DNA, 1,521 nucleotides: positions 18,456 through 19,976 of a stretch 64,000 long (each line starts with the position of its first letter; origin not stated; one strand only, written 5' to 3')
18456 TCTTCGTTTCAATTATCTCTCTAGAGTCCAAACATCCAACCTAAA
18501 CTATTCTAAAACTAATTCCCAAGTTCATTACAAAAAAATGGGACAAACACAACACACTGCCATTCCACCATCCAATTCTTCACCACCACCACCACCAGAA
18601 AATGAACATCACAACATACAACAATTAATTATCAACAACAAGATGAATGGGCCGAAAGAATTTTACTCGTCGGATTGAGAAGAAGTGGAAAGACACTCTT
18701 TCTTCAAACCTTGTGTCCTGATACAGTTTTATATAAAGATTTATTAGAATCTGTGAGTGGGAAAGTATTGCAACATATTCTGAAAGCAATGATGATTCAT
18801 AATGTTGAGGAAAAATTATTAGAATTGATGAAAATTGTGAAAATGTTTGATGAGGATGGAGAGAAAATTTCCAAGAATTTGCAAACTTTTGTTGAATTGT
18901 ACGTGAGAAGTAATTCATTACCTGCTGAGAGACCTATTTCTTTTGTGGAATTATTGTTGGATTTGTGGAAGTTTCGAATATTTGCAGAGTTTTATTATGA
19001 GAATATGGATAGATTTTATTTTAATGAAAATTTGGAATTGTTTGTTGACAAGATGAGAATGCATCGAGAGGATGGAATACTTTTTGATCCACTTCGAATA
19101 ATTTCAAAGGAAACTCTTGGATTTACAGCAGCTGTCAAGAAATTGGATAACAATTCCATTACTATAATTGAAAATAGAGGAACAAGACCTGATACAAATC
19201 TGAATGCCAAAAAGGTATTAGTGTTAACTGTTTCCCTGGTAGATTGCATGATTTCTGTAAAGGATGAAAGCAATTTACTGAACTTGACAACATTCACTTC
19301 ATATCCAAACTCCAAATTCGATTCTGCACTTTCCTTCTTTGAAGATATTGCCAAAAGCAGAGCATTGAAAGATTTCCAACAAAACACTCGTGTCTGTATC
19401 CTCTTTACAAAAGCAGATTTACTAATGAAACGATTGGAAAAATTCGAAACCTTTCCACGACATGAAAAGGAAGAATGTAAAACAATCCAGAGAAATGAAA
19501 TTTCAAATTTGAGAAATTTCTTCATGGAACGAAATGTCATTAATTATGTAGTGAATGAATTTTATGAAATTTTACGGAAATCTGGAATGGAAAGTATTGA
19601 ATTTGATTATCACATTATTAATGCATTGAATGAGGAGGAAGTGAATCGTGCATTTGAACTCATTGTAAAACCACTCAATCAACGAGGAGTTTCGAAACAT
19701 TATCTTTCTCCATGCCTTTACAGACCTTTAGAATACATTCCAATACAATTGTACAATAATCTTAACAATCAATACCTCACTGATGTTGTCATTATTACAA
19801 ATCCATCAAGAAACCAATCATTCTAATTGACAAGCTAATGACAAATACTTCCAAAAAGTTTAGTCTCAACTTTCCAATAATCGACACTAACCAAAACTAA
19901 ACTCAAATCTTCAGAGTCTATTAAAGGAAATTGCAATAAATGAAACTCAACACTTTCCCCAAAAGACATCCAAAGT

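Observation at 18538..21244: Tandem Galpha-like / RGS gene pair, with the Galpha-like protein lacking canonical catalytic motifs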

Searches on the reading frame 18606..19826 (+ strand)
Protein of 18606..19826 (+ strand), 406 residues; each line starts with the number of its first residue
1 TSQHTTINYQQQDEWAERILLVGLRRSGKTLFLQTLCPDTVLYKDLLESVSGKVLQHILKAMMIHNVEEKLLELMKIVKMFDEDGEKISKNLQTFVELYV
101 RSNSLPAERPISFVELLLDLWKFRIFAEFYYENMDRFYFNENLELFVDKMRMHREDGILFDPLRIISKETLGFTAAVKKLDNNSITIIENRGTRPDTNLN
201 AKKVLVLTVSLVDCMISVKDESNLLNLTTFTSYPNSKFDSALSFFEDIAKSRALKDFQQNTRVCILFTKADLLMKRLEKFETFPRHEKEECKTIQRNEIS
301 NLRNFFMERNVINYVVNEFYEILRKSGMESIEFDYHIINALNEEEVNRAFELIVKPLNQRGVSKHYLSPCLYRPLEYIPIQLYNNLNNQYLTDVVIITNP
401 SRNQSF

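Call 6: search_protein_families(library=pfam, proteins=[window:18606-19826:+], max_evalue=0.01)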
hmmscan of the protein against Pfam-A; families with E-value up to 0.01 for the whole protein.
window:18606-19826:+ (406 aa): 1 family
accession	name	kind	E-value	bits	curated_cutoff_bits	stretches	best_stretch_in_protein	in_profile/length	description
PF00503.26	G-alpha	-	1.9e-14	54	48.8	1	16-353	21-329/333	G-protein alpha subunit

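Call 7: search_solved_structures(query=window:18606-19826:+, max_evalue=1, show_alignments=2)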
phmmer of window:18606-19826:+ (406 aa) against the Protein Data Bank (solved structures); distinct sequences matched with E-value up to 1: 1.
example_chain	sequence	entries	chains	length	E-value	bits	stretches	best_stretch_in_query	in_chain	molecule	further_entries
6fia_A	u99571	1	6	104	0.9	11.6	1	246-298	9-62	LINE-1 retrotransposable element ORF1 protein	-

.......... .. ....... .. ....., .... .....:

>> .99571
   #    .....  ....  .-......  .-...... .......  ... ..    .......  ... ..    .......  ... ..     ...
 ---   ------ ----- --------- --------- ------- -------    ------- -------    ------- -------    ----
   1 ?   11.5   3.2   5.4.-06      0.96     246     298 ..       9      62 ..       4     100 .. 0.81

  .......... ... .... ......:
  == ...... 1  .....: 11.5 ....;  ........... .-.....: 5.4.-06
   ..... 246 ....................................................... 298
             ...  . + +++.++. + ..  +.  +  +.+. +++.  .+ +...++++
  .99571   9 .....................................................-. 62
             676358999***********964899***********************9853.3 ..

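Call 8: find_homologous_proteins(query=window:18606-19826:+)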
Query window:18606-19826:+ (406 aa): 1 proteins with E <= 0.001 among 4721 candidates.
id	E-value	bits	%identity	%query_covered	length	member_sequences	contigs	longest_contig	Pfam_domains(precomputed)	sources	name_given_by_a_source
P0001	9.8e-222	754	100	85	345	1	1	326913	PF00503.27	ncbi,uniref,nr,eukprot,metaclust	ncbi:predicted protein [Naegleria gruberi]|uniref:Predicted protein n=1 Tax=Naegleria gruberi TaxID=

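Call 14: search_protein_representatives(protein=window:18606-19826:+)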
Query: 406 residues. Proteins with E-value up to 0.001 (for the whole library): 10; up to 1e-10: 4; up to 1e-30: 1. The best 10 are listed.
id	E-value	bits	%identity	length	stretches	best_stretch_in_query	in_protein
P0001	3.1e-222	753.7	100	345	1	62-406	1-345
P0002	2.4e-11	59.7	29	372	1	90-399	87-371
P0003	5.9e-11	58.4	30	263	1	116-399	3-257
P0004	8.7e-11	57.8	27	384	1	11-387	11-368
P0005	2.3e-09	53.1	28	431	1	120-390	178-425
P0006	6.5e-09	51.6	27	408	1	116-396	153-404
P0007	1.3e-06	44.1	30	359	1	114-398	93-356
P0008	1.5e-05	40.6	26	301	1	109-348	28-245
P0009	4.8e-05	38.9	27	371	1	246-397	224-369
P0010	1.0e-03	34.6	28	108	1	241-348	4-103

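Call 16: search_protein_families(library=pfam, proteins=[P0002, P0003, P0004, P0005, P0006, P0007, P0008, P0009, P0010], max_evalue=0.01)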
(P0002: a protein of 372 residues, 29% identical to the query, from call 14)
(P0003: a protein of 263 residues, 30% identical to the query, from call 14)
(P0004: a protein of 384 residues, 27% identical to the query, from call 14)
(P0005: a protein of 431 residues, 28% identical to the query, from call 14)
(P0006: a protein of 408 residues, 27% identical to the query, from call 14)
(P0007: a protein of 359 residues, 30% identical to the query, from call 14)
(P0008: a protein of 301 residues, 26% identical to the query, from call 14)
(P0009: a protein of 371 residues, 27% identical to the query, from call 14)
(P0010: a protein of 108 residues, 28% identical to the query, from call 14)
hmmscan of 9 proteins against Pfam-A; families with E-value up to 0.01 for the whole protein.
P0002 (372 aa): 3 families
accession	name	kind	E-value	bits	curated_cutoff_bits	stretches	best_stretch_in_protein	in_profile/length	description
PF00503.26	G-alpha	-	1.7e-50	172.5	48.8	1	18-327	16-329/333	G-protein alpha subunit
PF00025.27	Arf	-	2.1e-10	40.8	22.3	1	177-270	59-142/174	ADP-ribosylation factor family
PF13555.12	AAA_29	-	0.0019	18.4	27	1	20-48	21-49/61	P-loop containing region of AAA domain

P0003 (263 aa): 1 family
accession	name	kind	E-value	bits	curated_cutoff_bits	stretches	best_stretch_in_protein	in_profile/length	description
PF00503.26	G-alpha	-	2.4e-30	106.3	48.8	1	4-219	116-332/333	G-protein alpha subunit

P0004 (384 aa): 6 families
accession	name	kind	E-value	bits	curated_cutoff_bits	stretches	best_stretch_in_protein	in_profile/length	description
PF00503.26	G-alpha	-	3.2e-24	86.1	48.8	1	11-340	14-329/333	G-protein alpha subunit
PF05673.19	DUF815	-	0.0021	17.7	23.8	1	14-40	49-75/249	Protein of unknown function (DUF815)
PF13401.12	AAA_22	-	0.0047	17.7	27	0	21-51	8-37/130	AAA domain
PF13173.12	AAA_14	-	0.0069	16.8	27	0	20-82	4-73/129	AAA domain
PF13191.12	AAA_16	-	0.007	17.3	32.6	0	19-56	25-63/167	AAA ATPase domain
PF10662.15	PduV-EutP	-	0.0083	16.4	21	0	19-40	2-23/143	Ethanolamine utilisation - propanediol utilisation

P0005 (431 aa): 5 families
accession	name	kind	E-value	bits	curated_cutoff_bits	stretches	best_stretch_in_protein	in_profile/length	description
PF00503.26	G-alpha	-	3.1e-42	145.3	48.8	1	70-394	10-330/333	G-protein alpha subunit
PF00025.27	Arf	-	1.8e-06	28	22.3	0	220-328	40-138/174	ADP-ribosylation factor family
PF03193.22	RsgA_GTPase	-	0.0014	18.9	30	1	30-115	60-141/174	RsgA GTPase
PF02283.22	CobU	-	0.0072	16.3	27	0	83-145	1-60/168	Cobinamide kinase / cobinamide phosphate guanyltransferase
PF01580.24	FtsK_SpoIIIE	-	0.0072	16.2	24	0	77-100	39-59/221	FtsK/SpoIIIE family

P0006 (408 aa): 3 families
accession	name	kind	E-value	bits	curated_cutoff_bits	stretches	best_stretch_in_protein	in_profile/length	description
PF00503.26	G-alpha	-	2e-43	149.3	48.8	1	56-368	7-331/333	G-protein alpha subunit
PF20720.3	nSTAND3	-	6.1e-05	23.2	27.2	1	61-120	10-71/155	Novel STAND NTPase 3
PF00025.27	Arf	-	0.00025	21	22.3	0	214-288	56-119/174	ADP-ribosylation factor family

P0007 (359 aa): 1 family
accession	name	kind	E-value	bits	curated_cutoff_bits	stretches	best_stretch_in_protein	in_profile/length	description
PF00503.26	G-alpha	-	9.3e-19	68.2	48.8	1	6-310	4-325/333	G-protein alpha subunit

P0008 (301 aa): 2 families
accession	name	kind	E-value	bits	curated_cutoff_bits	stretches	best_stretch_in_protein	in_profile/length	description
PF00503.26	G-alpha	-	1.9e-21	77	48.8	1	25-237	105-316/333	G-protein alpha subunit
PF00025.27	Arf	-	0.00017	21.6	22.3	1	85-195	43-149/174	ADP-ribosylation factor family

P0009 (371 aa): 3 families
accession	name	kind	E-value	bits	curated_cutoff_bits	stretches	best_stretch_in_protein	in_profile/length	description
PF00503.26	G-alpha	-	1.2e-26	94.1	48.8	1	26-325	20-331/333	G-protein alpha subunit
PF00025.27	Arf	-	0.00017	21.6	22.3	0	160-250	42-127/174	ADP-ribosylation factor family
PF19993.5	DO-GTPase2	-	0.005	17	27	0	32-57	5-30/226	Double-GTPase 2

P0010 (108 aa): 1 family
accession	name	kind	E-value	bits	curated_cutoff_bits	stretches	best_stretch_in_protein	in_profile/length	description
PF00503.26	G-alpha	-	3.8e-09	36.6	48.8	1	1-99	232-320/333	G-protein alpha subunit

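Call 17: find_encoding_contigs(protein=P0001, flank=3000, max_places=10)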
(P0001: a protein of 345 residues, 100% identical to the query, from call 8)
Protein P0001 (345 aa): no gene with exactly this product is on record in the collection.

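Call 18: list_cluster_members(proteins=[P0002, P0003, P0004, P0005, P0006, P0007, P0008, P0009, P0010])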
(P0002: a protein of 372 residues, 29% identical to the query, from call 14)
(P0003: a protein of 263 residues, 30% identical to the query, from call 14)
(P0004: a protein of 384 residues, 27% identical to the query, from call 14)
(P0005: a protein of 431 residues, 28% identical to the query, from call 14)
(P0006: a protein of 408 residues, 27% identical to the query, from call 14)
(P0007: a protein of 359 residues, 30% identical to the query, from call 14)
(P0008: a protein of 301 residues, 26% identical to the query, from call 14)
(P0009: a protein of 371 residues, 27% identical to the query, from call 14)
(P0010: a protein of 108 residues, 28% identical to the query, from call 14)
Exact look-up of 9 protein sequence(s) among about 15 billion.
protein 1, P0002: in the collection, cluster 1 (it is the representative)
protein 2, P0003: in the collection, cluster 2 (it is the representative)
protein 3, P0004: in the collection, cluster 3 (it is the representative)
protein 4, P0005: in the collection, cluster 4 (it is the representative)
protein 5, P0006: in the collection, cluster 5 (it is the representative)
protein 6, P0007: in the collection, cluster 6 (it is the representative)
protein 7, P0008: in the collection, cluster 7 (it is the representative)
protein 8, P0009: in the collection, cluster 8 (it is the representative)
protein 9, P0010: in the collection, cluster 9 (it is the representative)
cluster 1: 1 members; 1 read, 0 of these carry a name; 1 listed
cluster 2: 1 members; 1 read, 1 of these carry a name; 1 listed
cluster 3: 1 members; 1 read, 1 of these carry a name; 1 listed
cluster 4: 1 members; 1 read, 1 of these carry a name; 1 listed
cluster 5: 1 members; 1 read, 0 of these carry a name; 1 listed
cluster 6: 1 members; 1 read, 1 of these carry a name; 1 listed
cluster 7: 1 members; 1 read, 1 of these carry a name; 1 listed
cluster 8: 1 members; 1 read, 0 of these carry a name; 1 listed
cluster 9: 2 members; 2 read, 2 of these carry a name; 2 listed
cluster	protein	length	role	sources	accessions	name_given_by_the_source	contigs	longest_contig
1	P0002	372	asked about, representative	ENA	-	-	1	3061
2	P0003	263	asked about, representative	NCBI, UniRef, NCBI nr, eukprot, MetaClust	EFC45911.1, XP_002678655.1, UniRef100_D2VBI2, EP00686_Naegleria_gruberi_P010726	predicted protein [Naegleria gruberi] | Predicted protein n=1 Tax=Naegleria gruberi TaxID=5762 RepID=D2VBI2_NAEGR | uncharacterized protein NAEGRDRAFT_66226 [Naegleria gruberi]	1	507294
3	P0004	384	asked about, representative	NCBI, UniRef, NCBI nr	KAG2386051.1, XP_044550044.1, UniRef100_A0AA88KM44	hypothetical protein C9374_003200 [Naegleria lovaniensis] | Uncharacterized protein n=1 Tax=Naegleria lovaniensis TaxID=51637 RepID=A0AA88KM44_NAELO | uncharacterized protein C9374_003200 [Naegleria lovaniensis]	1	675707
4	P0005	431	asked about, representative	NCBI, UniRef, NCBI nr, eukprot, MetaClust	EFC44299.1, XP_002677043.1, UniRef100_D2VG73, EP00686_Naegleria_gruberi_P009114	predicted protein [Naegleria gruberi] | Predicted protein n=1 Tax=Naegleria gruberi TaxID=5762 RepID=D2VG73_NAEGR | uncharacterized protein NAEGRDRAFT_49275 [Naegleria gruberi]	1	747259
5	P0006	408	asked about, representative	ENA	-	-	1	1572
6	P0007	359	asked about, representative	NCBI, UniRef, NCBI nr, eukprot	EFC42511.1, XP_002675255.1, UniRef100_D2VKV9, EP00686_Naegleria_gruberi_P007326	predicted protein [Naegleria gruberi] | Predicted protein n=1 Tax=Naegleria gruberi TaxID=5762 RepID=D2VKV9_NAEGR | uncharacterized protein NAEGRDRAFT_50404 [Naegleria gruberi]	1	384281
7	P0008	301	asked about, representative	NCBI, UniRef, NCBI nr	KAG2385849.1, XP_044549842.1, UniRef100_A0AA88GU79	hypothetical protein C9374_002998 [Naegleria lovaniensis] | Uncharacterized protein n=1 Tax=Naegleria lovaniensis TaxID=51637 RepID=A0AA88GU79_NAELO | uncharacterized protein C9374_002998 [Naegleria lovaniensis]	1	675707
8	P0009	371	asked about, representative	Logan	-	-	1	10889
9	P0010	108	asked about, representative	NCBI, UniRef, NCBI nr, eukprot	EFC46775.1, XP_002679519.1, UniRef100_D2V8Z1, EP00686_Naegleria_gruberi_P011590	predicted protein [Naegleria gruberi] | Predicted protein n=1 Tax=Naegleria gruberi TaxID=5762 RepID=D2V8Z1_NAEGR | uncharacterized protein NAEGRDRAFT_65332 [Naegleria gruberi]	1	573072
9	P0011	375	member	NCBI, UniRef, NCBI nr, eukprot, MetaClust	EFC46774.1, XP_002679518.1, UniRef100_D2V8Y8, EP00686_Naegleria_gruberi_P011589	predicted protein [Naegleria gruberi] | Predicted protein n=1 Tax=Naegleria gruberi TaxID=5762 RepID=D2V8Y8_NAEGR | uncharacterized protein NAEGRDRAFT_65329 [Naegleria gruberi]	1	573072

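Call 22: find_homologous_proteins(query=A2, max_evalue=1e-10)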
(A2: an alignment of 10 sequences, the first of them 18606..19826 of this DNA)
Query A2 (10 sequences) (406 aa, profile of the alignment): 2 proteins with E <= 1e-10 among 8000 candidates.
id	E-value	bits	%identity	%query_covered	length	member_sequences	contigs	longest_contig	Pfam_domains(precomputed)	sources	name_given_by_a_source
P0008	6.4e-98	346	24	56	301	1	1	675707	PF00503.27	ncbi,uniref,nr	ncbi:hypothetical protein C9374_002998 [Naegleria lovaniensis]|uniref:Uncharacterized protein n=1 Ta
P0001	2.4e-84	302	100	85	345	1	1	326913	PF00503.27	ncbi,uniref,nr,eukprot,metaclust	ncbi:predicted protein [Naegleria gruberi]|uniref:Predicted protein n=1 Tax=Naegleria gruberi TaxID=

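Call 26: find_encoding_contigs(protein=window:18675-19823:+, flank=3000, max_places=10)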
Protein seq(383 aa) (383 aa): no gene with exactly this product is on record in the collection.

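Call 27: predict_structure(alignment_id=A2)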
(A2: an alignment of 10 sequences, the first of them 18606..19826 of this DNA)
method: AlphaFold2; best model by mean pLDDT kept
length: 406 residues; sequences in the alignment: 10
mean_pLDDT: 73.0   pTM: 0.75
mean pLDDT of the five models: 73.0, 72.6, 72.5, 70.9, 68.3
residues with pLDDT >= 90: 48; 70-90: 215; 50-70: 79; < 50: 64
segments of 3 or more residues with pLDDT < 50: 1-16, 196-198, 217-234, 286-291, 391-406
pLDDT, mean of each block of 10 residues (from residue 1): 31 55 85 82 74 89 69 81 79 80 65 90 87 79 90 88 77 81 84 54 80 61 35 56 82 61 88 83 55 74 84 88 77 86 91 77 82 59 55 46 39
secondary structure, 60 per line:
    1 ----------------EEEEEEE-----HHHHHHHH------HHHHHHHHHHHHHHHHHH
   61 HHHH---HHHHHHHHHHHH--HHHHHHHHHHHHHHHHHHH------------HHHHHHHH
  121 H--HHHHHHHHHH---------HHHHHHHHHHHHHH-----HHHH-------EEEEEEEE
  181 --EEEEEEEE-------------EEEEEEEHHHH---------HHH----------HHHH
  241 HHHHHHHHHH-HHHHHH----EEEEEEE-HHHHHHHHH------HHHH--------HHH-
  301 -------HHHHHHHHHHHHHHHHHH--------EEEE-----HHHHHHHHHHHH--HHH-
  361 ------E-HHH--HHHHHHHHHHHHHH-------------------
elements in order: E17-23 H29-36 H43-64 H68-79 H82-100 H113-121 H124-133 H143-156 H162-165 E173-180 E183-190 E204-210 H211-214 H237-250 H252-257 E262-268 H270-278 H285-288 H308-325 E334-337 H343-354 H374-387

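Call 29: fold_search(model_id=the predicted structure, library=pdb)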
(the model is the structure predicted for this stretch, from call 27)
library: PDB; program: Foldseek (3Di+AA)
matches with E <= 10: 1344; with E <= 0.001: 647
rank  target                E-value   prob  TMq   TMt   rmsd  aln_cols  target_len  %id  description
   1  6eg8_L                5.9e-13  1.00  0.58  0.63   6.5       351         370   15  Structure of the GDP-bound Gs heterotrimer (released 2019-06-05)
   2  6eg8_J                1.7e-12  1.00  0.58  0.62   6.8       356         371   15  Structure of the GDP-bound Gs heterotrimer (released 2019-06-05)
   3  2ode_A                4.2e-12  1.00  0.56  0.69   6.1       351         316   11  Crystal structure of the heterodimeric complex of human RGS8 and activated Gi alpha 3 (released 2007-02-06)
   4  9pxw_A                8.8e-12  1.00  0.53  0.61   8.2       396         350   12  Latent-state naloxone-mu opioid receptor-Gi GDPbS complex (rebound) (released 2025-11-12)
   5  9p89_A                1.0e-11  1.00  0.54  0.62   6.3       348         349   14  NTSR1-G11-NTS(8-13) GTP-Bound Complex in the Canonical, AHD Closed State 3DVA Separated 1 (C-Closed-GTP) (released 2026-03-25)
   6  1azs_C                1.0e-11  1.00  0.56  0.65   7.0       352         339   16  COMPLEX OF GS-ALPHA WITH THE CATALYTIC DOMAINS OF MAMMALIAN ADENYLYL CYCLASE (released 1998-02-25)
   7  1cju_C                1.1e-11  1.00  0.57  0.69   7.1       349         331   15  COMPLEX OF GS-ALPHA WITH THE CATALYTIC DOMAINS OF MAMMALIAN ADENYLYL CYCLASE: COMPLEX WITH BETA-L-2',3'-DIDEOXYATP AND (released 1999-08-31)
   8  5kdo_A                1.2e-11  1.00  0.57  0.68   5.7       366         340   11  Heterotrimeric complex of the 4 alanine insertion variant of the Gi alpha1 subunit and the Gbeta1-Ggamma1 (released 2016-08-03)
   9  1azt_B                1.2e-11  1.00  0.58  0.68   6.8       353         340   15  GS-ALPHA COMPLEXED WITH GTP-GAMMA-S (released 1998-02-25)
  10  9u3p_B                1.3e-11  1.00  0.56  0.67   6.9       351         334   15  Cryo-EM structure of human AC9-Gs complex (soluble domain) (released 2025-06-11)
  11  1tad_C                1.5e-11  1.00  0.55  0.68   6.4       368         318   12  GTPASE MECHANISM OF GPROTEINS FROM THE 1.7-ANGSTROM CRYSTAL STRUCTURE OF TRANSDUCIN ALPHA-GDP-ALF4- (released 1995-05-08)
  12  3ffa                  1.5e-11  1.00  0.56  0.69   6.0       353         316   12  Crystal Structure of a fast activating G protein mutant (released 2009-10-06)
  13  6mhe_A                1.6e-11  1.00  0.56  0.67   6.1       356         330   11  Galphai3 co-crystallized with KB752 (released 2019-07-31)
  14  8jpb_Q                1.7e-11  1.00  0.55  0.69   6.2       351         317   14  cryo-EM structure of NTSR1-GRK2-Galpha(q) complexes 1 (released 2023-08-09)
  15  2ode_C                1.7e-11  1.00  0.54  0.68   6.2       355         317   11  Crystal structure of the heterodimeric complex of human RGS8 and activated Gi alpha 3 (released 2007-02-06)
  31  3qe0_C                3.7e-11  1.00  0.54  0.71   5.9       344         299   12  A Galpha-i1 P-loop mutation prevents transition to the activated state (released 2012-01-25)
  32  3qe0_B                3.7e-11  1.00  0.54  0.68   6.3       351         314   11  A Galpha-i1 P-loop mutation prevents transition to the activated state (released 2012-01-25)
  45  3qe0_A                5.7e-11  1.00  0.54  0.68   8.9       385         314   11  A Galpha-i1 P-loop mutation prevents transition to the activated state (released 2012-01-25)
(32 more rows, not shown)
